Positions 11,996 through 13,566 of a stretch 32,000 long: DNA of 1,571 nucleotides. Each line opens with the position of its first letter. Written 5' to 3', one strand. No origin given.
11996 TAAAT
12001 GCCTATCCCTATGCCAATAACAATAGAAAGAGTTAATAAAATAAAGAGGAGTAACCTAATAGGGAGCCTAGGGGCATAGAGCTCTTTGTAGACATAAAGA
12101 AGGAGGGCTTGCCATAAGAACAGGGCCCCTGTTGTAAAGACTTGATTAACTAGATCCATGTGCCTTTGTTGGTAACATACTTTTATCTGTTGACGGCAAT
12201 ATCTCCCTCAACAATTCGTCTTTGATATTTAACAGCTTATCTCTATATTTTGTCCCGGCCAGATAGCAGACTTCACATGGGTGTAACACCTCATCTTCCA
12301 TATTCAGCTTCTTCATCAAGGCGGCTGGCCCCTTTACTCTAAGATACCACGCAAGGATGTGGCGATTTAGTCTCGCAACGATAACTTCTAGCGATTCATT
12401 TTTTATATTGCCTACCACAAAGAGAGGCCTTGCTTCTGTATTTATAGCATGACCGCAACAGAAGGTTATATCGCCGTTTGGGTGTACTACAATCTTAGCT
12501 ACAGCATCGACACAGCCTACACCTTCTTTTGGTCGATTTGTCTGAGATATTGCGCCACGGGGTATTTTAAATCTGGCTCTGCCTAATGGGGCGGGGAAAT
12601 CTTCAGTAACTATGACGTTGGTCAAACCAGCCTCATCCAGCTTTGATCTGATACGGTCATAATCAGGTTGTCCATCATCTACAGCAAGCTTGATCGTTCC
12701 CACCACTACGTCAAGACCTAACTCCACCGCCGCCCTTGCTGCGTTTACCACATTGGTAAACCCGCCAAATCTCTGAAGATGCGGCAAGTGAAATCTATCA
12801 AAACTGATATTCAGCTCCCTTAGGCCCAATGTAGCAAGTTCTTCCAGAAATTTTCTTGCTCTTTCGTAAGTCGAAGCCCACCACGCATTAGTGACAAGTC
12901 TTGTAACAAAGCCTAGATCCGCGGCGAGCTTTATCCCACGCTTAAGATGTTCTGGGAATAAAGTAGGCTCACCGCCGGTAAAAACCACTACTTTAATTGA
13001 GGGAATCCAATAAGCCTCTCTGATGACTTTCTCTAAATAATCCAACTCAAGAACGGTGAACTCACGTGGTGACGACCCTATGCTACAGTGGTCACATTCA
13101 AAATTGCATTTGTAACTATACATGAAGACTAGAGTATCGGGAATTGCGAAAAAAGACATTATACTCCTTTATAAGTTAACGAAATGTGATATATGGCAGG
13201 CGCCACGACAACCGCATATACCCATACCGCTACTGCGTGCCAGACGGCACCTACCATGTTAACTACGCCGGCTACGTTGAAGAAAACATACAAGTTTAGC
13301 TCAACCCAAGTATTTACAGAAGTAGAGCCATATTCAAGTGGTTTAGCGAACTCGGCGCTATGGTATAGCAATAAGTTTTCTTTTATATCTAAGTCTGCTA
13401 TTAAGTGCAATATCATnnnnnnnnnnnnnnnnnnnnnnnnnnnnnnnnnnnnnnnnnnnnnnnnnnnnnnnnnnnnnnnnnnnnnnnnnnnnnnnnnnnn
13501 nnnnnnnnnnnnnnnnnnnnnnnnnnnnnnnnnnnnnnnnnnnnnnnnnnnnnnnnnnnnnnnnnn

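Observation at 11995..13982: Tightly coupled Tat-signal protein / 85-aa peptide / radical-SAM-SPASM-like enzyme / 54-aa peptide operon: RiPP-like or protein-maturation module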

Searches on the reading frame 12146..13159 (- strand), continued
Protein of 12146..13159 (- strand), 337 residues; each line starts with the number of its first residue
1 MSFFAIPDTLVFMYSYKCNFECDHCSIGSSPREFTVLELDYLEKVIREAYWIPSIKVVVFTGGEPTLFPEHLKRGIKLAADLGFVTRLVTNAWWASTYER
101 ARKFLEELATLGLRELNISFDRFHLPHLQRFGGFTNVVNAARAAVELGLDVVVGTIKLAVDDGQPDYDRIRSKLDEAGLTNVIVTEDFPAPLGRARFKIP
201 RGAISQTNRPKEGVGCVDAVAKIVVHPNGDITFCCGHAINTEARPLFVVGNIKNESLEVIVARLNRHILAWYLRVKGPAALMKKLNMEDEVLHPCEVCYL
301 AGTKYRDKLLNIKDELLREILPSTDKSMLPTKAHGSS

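Call 35: search_solved_structures(query=window:12146-13156:-, max_evalue=0.001, show_alignments=1)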
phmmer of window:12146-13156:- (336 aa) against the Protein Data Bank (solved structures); distinct sequences matched with E-value up to 0.001: 3.
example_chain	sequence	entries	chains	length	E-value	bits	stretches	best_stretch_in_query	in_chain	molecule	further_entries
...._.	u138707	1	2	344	8.2e-22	81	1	13-294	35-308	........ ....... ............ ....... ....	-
8ai1_A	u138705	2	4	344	1.1e-21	80.5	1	13-294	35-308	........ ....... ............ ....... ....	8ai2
8ai3_A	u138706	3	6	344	1.9e-20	76.5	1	13-294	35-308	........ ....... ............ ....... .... | Radical SAM core domain-containing protein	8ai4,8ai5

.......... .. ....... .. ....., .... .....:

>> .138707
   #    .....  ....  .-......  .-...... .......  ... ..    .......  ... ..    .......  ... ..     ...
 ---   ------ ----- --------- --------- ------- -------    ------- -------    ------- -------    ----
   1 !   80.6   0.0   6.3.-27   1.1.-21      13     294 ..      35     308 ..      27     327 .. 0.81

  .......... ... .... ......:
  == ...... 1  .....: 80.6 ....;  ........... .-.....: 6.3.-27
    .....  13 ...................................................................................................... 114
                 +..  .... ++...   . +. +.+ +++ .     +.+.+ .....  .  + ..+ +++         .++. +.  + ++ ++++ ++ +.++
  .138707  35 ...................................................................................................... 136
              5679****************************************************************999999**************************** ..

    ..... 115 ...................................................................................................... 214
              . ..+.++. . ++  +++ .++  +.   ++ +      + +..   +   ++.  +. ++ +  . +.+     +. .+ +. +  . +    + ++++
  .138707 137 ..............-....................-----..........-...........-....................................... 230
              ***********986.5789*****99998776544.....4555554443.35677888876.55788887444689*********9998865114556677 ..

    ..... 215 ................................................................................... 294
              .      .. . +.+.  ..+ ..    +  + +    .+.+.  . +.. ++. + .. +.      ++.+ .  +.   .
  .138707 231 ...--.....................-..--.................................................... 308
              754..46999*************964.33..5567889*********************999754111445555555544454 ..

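Call 42: search_protein_families(library=pfam, proteins=[L026:6965-7621:+, L037:1832-2362:+, L025:6968-7543:+, L046:1215-1700:-, L026:7590-8087:+, L072:2103-2624:+, L081:6050-6556:+], max_evalue=1)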
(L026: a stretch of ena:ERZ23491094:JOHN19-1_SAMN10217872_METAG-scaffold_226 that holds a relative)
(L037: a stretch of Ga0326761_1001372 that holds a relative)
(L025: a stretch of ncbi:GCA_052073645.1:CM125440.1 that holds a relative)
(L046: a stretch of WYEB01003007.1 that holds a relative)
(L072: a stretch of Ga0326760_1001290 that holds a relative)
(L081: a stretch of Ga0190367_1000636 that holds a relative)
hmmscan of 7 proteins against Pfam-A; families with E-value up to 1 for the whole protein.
L026:6965-7621:+ (219 aa): 1 family
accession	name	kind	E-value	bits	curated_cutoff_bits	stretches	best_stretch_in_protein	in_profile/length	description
PF10882.14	bPH_5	-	0.0017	18.8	22.5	1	116-211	3-95/100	Bacterial PH domain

L037:1832-2362:+ (177 aa): 1 family
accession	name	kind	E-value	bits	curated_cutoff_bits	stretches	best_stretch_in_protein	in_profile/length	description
PF04756.19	OST3_OST6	-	0.56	10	27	1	14-68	144-198/294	OST3 / OST6 family, transporter family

L025:6968-7543:+ (192 aa): 1 family
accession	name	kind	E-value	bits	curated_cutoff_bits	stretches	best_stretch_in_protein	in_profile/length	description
PF10882.14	bPH_5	-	0.21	12.1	22.5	1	87-181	5-95/100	Bacterial PH domain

L046:1215-1700:- (162 aa): 1 family
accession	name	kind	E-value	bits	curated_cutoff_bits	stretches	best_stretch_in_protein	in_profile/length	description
PF20315.3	DUF6611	-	0.21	12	27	1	7-64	45-101/168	Family of unknown function (DUF6611)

L026:7590-8087:+ (166 aa): 3 families
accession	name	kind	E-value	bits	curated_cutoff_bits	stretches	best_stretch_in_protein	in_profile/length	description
PF10882.14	bPH_5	-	2.5e-19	69.7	22.5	1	69-162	2-98/100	Bacterial PH domain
PF06713.17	bPH_4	-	0.021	15.3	22.9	0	71-103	4-36/74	Bacterial PH domain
PF15592.11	Imm41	-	0.047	14.2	26.9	1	6-48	38-80/112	Immunity protein 41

L072:2103-2624:+ (174 aa): 2 families
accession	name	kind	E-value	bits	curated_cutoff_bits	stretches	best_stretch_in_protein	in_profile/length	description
PF19626.4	DUF6131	-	0.12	13.1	25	1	49-80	26-56/59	Family of unknown function (DUF6131)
PF09843.14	DUF2070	-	0.19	10.5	30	1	18-67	104-149/561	Predicted membrane protein (DUF2070)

L081:6050-6556:+ (169 aa): 4 families
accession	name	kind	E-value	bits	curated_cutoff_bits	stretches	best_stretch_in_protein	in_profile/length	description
PF15420.11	Abhydrolase_9_N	-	0.025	15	27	1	17-79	93-154/208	Alpha/beta-hydrolase family N-terminus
PF25231.1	DUF7847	-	0.098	12.4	28.7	1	20-90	94-162/252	Domain of unknown function (DUF7847)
PF06570.16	DUF1129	-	0.27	11.3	29.1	1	24-71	151-198/207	Protein of unknown function (DUF1129)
PF02656.20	DUF202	-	0.5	11.3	23.4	0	27-77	19-60/68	Domain of unknown function (DUF202)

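Call 60: predict_structure(alignment_id=A1)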
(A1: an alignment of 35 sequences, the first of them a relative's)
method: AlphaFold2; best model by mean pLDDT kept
length: 337 residues; sequences in the alignment: 35
mean_pLDDT: 89.1   pTM: 0.88
mean pLDDT of the five models: 89.1, 88.7, 87.6, 87.5, 87.3
residues with pLDDT >= 90: 235; 70-90: 71; 50-70: 13; < 50: 18
segments of 3 or more residues with pLDDT < 50: 1-3, 323-337
pLDDT, mean of each block of 10 residues (from residue 1): 71 93 77 95 98 97 93 99 98 96 99 97 87 94 98 87 77 97 91 83 77 89 96 85 93 98 93 94 95 92 95 92 50 35
secondary structure, 60 per line:
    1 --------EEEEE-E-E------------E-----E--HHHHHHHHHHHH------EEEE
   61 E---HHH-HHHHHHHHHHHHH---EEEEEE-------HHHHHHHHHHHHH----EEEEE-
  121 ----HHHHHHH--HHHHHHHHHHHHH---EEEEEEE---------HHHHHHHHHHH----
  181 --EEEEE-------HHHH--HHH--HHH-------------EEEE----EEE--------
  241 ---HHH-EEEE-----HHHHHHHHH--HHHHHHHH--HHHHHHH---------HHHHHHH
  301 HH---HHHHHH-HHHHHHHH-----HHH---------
elements in order: E9-13 H39-50 E57-61 H69-81 E85-90 H98-110 E115-119 H125-131 H134-146 E150-156 H166-176 E183-187 H195-198 E222-225 E230-232 E248-251 H257-265 H268-275 H278-284 H294-302 H306-311 H313-320

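Call 62: fold_search(model_id=the predicted structure, library=pdb)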
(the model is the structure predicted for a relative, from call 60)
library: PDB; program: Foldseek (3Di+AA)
matches with E <= 10: 1695; with E <= 0.001: 115
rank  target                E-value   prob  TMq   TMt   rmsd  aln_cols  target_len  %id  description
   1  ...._B                1.0e-18  1.00  0.74  0.76   3.6       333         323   22  Crystal structure of radical SAM epimerase EpeE D210A mutant from Bacillus subtilis with [4Fe-4S] clusters, S-adenosyl (released 2024-01-10)
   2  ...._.                1.3e-18  1.00  0.74  0.77   3.6       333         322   22  Crystal structure of radical SAM epimerase EpeE D210A mutant from Bacillus subtilis with [4Fe-4S] clusters, S-adenosyl (released 2024-01-10)
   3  8ai4_B                1.6e-18  1.00  0.75  0.78   3.5       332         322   21  Crystal structure of radical SAM epimerase EpeE C223A mutant from Bacillus subtilis with [4Fe-4S] clusters, S-adenosyl (released 2024-01-10)
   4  8ai3_B                2.1e-18  1.00  0.74  0.77   3.8       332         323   21  Crystal structure of radical SAM epimerase EpeE C223A mutant from Bacillus subtilis with [4Fe-4S] clusters and S-adeno (released 2024-01-10)
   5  8ai4_A                3.5e-18  1.00  0.75  0.80   3.5       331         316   21  Crystal structure of radical SAM epimerase EpeE C223A mutant from Bacillus subtilis with [4Fe-4S] clusters, S-adenosyl (released 2024-01-10)
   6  8ai2_B                3.7e-18  1.00  0.72  0.75   4.4       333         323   21  Crystal structure of radical SAM epimerase EpeE from Bacillus subtilis with [4Fe-4S] clusters, S-adenosyl-L-homocystei (released 2024-01-10)
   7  8ai1_A                1.3e-17  1.00  0.75  0.80   3.5       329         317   22  Crystal structure of radical SAM epimerase EpeE from Bacillus subtilis with [4Fe-4S] clusters and S-adenosyl-L-homocys (released 2024-01-10)
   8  8ai3_A                1.8e-17  1.00  0.75  0.80   3.5       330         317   22  Crystal structure of radical SAM epimerase EpeE C223A mutant from Bacillus subtilis with [4Fe-4S] clusters and S-adeno (released 2024-01-10)
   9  8ai1_B                2.6e-17  1.00  0.74  0.78   3.8       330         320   22  Crystal structure of radical SAM epimerase EpeE from Bacillus subtilis with [4Fe-4S] clusters and S-adenosyl-L-homocys (released 2024-01-10)
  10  7vob                  1.1e-09  1.00  0.57  0.59   7.9       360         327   16  The crystal structure of a Radical SAM Enzyme BlsE involved in the Biosynthesis of Blasticidin S (released 2022-05-04)
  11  6efn                  1.1e-09  1.00  0.61  0.54   6.0       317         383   18  Structure of a RiPP maturase, SkfB (released 2018-10-24)
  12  5why_A                6.1e-09  1.00  0.55  0.46  10.5       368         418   15  Structural Insights into Thioether Bond Formation in the Biosynthesis of Sactipeptides (released 2017-07-26)
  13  9dfw_A                1.4e-08  1.00  0.47  0.54   7.9       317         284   13  X-ray crystal structure of an engineered Viperin-like enzyme from T. virens with bound CTP and SAM (released 2025-02-12)
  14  9dgw_B                1.9e-08  1.00  0.44  0.51   9.1       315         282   13  X-ray crystal structure of the Viperin-like enzyme from T. virens with bound CTP and SAM (released 2025-02-12)
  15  4k39_A                2.2e-08  1.00  0.54  0.51  11.8       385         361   13  Native anSMEcpe with bound AdoMet and Cp18Cys peptide (released 2013-05-08)
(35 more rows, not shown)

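Call 70: find_related_loci(query=A1, collection=viral_contigs, flank=5000)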
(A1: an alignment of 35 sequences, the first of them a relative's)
Query A1 (337 aa) in viral_contigs; peptide patterns used: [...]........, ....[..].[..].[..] (x = any residue, [..] = any of these).
144 stretches matched a pattern; 19 encode a relative of the query (tblastn E <= 1e-3); 19 distinct loci.
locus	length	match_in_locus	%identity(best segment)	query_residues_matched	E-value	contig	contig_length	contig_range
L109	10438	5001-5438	28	10-156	1e-11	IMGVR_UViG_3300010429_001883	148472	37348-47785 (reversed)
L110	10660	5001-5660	26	17-239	4e-11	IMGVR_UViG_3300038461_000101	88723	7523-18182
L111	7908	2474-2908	29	10-156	5e-11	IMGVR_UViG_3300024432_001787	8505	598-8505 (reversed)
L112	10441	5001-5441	28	10-156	4e-10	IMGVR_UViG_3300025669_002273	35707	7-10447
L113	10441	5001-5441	28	10-156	4e-10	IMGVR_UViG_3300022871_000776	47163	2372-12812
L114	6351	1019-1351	32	5-121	8e-9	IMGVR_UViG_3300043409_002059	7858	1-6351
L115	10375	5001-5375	30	9-124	4e-8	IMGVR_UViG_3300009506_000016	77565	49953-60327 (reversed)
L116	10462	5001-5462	28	8-143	6e-8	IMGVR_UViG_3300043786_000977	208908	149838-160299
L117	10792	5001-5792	22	10-268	7e-8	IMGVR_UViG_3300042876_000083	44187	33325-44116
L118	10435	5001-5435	25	10-156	1e-7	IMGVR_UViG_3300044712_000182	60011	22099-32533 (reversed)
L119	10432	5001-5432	25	10-156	2e-7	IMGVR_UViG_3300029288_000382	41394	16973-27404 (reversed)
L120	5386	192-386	37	8-70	8e-7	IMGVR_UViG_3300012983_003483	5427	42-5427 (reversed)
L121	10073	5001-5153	35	17-70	3e-6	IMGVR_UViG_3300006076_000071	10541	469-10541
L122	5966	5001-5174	32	9-70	6e-6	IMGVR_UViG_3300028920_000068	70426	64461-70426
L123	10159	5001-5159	36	15-70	1e-5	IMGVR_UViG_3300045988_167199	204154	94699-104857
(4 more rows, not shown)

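Call 71: search_protein_families(library=phrogs, proteins=[window:12146-13159:-], max_evalue=0.01)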
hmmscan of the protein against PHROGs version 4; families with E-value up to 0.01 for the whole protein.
window:12146-13159:- (337 aa): 3 families
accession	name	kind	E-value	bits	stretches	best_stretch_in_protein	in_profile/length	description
phrog_1802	-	other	2.4e-10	40.9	1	14-124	50-167/556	radical SAM domain-containing protein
phrog_13987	-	other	0.00015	22.2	1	13-98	20-107/274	radical SAM domain-containing protein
phrog_2076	-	moron, auxiliary metabolic gene and host takeover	0.0019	18.8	1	11-93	34-123/247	QueE-like radical SAM domain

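Call 72: search_protein_families(library=padloc, proteins=[window:12146-13159:-], max_evalue=0.01)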
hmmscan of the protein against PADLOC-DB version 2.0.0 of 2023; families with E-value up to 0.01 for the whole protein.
window:12146-13159:- (337 aa): 2 families
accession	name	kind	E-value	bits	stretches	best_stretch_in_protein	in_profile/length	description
PDLC02903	pVip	-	4.2e-12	44.1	1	15-132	7-112/257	Viperins not associated with kinases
PDLC02904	pVip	-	1.3e-09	35.9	1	15-97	10-90/262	Viperins associated with kinases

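Call 77: search_protein_families(library=ncbifam, proteins=[L026:5756-6001:+, L037:647-865:+, L048:2151-2378:+, L035:1069-1341:+, L045:668-883:+, L069:3469-3684:+, L026:5219-5743:+, L037:117-647:+, L026:6965-7621:+, L037:1832-2362:+], max_evalue=0.1)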
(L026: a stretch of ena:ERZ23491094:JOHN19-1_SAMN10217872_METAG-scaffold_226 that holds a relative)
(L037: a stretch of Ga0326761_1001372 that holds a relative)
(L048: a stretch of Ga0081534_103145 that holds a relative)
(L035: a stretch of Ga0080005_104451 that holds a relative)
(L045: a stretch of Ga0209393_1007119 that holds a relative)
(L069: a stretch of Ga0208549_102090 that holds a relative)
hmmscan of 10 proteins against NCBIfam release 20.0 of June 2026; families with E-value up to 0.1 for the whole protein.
L026:5756-6001:+ (82 aa): 0 families

L037:647-865:+ (73 aa): 0 families

L048:2151-2378:+ (76 aa): 0 families

L035:1069-1341:+ (91 aa): 0 families

L045:668-883:+ (72 aa): 0 families

L069:3469-3684:+ (72 aa): 0 families

L026:5219-5743:+ (175 aa): 2 families
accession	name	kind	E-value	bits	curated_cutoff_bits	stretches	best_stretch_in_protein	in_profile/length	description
NF009090.0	PRK12426.1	equivalog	0.0034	17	226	1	64-149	15-101/185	elongation factor P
NF042941.1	Retron_TIR_antiphage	equivalog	0.012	14.5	600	1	78-130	32-83/464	TIR domain-containing anti-phage reverse transcriptase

L037:117-647:+ (177 aa): 0 families

L026:6965-7621:+ (219 aa): 0 families

L037:1832-2362:+ (177 aa): 0 families

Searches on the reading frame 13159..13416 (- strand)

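Call 4: search_protein_families(library=pfam, proteins=[window:13159-13416:-], max_evalue=1)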
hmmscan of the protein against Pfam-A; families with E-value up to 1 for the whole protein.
window:13159-13416:- (85 aa): 0 families

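Call 5: search_protein_families(library=ncbifam, proteins=[window:13159-13416:-], max_evalue=1)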
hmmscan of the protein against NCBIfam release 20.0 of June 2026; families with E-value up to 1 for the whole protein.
window:13159-13416:- (85 aa): 2 families
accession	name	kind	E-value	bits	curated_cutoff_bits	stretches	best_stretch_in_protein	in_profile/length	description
NF046009.1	MAGa3780_fam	subfamily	0.0016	18.1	80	1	9-62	179-232/237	MAGa3780 family membrane protein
TIGR04032.1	toxin_SdpC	subfamily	0.3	10.9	99.2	1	34-74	105-146/172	sporulation delaying protein family toxin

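Call 71: search_protein_families(library=phrogs, proteins=[window:13159-13416:-], max_evalue=0.01)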
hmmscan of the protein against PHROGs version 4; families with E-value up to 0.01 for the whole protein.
window:13159-13416:- (85 aa): 0 families

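Call 72: search_protein_families(library=padloc, proteins=[window:13159-13416:-], max_evalue=0.01)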
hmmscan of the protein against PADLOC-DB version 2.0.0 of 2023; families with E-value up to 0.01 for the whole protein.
window:13159-13416:- (85 aa): 0 families
